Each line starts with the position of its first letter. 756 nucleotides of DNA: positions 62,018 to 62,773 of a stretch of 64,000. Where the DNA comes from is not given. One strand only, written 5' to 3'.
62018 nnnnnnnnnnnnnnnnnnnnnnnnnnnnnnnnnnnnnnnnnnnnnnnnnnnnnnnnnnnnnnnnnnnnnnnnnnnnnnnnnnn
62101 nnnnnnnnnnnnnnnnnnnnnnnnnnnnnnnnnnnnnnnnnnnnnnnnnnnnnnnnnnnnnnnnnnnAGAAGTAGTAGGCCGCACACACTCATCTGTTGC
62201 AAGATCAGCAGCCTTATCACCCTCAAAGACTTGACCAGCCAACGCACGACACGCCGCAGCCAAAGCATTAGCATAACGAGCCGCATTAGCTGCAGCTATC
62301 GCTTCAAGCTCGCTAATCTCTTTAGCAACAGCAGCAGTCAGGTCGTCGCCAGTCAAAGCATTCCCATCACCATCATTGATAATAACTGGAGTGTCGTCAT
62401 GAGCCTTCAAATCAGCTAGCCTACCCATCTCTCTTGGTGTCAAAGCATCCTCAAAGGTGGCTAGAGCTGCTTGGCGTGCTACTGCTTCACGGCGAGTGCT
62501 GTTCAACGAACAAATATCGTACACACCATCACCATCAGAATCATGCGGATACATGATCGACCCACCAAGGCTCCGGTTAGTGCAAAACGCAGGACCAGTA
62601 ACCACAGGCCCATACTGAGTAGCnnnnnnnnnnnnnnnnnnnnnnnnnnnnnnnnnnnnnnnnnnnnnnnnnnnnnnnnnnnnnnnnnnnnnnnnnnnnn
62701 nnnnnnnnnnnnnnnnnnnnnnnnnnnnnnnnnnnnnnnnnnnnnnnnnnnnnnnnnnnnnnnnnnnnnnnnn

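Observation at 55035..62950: Unrecognised ~95-aa tandem C-terminal domain with four invariant Cys and a DxDGDG loop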

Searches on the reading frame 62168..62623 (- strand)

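Call 9: search_protein_families(library=pfam, proteins=[window:62168-62623:-], max_evalue=10)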
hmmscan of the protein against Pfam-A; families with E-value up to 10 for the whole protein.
seq(152 aa): 2 families
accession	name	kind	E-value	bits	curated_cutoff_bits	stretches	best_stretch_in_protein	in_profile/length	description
PF01266.30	DAO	-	0.16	11.9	27.9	1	111-143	145-177/353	FAD dependent oxidoreductase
PF15377.11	DUF4604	-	0.25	12.2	28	1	61-105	44-78/176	Domain of unknown function (DUF4604)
